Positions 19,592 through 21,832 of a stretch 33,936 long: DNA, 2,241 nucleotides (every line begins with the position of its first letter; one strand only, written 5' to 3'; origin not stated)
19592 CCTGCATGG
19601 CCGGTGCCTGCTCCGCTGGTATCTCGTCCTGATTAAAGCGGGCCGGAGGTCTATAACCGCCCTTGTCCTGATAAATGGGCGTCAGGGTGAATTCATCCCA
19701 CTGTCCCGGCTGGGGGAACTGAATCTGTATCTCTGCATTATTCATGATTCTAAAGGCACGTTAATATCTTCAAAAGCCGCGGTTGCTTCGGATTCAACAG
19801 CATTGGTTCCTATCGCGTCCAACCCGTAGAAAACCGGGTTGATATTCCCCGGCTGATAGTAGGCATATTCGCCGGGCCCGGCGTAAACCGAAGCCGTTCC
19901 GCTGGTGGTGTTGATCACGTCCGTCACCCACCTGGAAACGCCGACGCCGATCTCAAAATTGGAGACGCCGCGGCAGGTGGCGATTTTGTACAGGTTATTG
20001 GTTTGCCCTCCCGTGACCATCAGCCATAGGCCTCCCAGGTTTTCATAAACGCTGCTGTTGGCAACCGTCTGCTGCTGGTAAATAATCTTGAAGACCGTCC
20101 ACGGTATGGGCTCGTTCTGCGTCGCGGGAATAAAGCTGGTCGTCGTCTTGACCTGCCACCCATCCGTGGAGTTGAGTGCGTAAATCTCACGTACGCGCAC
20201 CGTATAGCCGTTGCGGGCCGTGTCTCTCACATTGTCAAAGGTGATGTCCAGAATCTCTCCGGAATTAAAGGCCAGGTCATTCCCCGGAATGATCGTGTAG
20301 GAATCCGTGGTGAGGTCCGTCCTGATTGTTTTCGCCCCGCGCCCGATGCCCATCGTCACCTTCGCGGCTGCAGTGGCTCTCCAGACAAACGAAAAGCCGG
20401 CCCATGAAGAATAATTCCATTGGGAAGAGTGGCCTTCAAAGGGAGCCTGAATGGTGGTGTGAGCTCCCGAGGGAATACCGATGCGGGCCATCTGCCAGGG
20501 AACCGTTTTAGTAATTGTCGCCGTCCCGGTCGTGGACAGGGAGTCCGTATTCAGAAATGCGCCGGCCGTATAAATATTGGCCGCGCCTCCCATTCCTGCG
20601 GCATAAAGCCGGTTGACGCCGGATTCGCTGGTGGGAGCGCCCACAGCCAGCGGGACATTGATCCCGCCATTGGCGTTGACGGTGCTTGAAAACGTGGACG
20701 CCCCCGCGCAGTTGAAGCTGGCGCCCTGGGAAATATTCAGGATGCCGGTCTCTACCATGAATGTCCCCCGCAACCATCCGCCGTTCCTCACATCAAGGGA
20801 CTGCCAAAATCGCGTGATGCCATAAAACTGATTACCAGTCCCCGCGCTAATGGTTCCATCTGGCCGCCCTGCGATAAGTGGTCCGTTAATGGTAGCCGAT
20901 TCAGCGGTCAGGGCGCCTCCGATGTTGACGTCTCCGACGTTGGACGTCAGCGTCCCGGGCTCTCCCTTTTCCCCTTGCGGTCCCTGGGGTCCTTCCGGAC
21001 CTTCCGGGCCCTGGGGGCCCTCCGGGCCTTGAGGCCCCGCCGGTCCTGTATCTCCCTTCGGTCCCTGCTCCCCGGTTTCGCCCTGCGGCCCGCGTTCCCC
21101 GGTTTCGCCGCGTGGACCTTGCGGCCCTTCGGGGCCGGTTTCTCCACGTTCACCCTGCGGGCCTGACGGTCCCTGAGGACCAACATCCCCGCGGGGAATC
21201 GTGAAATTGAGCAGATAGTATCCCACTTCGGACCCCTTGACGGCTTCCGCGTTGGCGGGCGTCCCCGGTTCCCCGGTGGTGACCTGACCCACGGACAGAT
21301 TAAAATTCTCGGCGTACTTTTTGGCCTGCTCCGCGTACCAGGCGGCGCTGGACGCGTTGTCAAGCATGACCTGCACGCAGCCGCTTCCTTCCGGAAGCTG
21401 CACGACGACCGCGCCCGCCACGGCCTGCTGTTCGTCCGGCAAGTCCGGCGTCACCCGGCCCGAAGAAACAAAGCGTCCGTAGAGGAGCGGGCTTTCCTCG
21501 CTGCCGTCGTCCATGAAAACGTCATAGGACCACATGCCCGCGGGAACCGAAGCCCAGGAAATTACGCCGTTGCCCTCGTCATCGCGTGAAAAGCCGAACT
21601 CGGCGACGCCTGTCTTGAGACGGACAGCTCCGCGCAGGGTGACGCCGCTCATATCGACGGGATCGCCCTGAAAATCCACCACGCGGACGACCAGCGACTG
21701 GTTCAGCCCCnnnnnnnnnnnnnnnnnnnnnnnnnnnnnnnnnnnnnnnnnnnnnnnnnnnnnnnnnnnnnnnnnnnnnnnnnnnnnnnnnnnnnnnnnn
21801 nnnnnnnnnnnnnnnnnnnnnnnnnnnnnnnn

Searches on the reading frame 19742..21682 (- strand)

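Call 8: search_protein_families(library=pfam, proteins=[window:19742-21682:-], max_evalue=0.01)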
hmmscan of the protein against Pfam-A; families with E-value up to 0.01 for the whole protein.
window:19742-21682:- (646 aa): 1 family
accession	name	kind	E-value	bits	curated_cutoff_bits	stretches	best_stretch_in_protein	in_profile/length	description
PF01391.23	Collagen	-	2.2e-15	56.6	27.2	2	189-244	1-56/60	Collagen triple helix repeat (20 copies)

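Call 9: search_protein_families(library=phrogs, proteins=[window:19742-21682:-], max_evalue=0.01)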
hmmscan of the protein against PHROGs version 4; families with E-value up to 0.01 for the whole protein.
window:19742-21682:- (646 aa): 43 families (the best 25 are shown)
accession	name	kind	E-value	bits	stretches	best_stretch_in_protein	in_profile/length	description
phrog_819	-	tail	9.4e-27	94.6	1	152-244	510-593/1024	tail protein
phrog_366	-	tail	2.4e-22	81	2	164-246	305-387/474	tail fiber protein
phrog_6320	-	tail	2.4e-20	73.9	1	164-245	133-214/745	tail fiber protein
phrog_5073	-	tail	2.2e-19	70.9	1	158-263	257-370/519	tail fiber protein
phrog_8745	-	tail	2.9e-14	52.4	1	164-244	1409-1489/1803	tail fiber protein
phrog_10972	-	tail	4.4e-13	50.4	2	163-216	164-217/343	tail fiber protein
phrog_38806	-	unknown function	2.7e-12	47.6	1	164-245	72-156/285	-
phrog_1806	-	tail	8.6e-12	45.9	2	138-208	167-231/276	collagen like minor tail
phrog_17587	-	tail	8.6e-11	42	1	170-241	350-421/641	tail fiber protein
phrog_38766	-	head and packaging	2.7e-10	40.4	1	165-245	85-164/478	virion structural protein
phrog_1658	-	unknown function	1.6e-09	38.9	2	192-245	52-111/239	-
phrog_32123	-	unknown function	2.3e-09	37.1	1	164-240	223-308/532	-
phrog_18350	-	tail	2e-08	35.2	1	165-218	150-195/253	tail fiber protein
phrog_3904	-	tail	1.5e-07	31.1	2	164-208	767-811/1086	tail fiber protein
phrog_33406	-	tail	1.9e-07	30.8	1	167-243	193-272/651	tail fiber protein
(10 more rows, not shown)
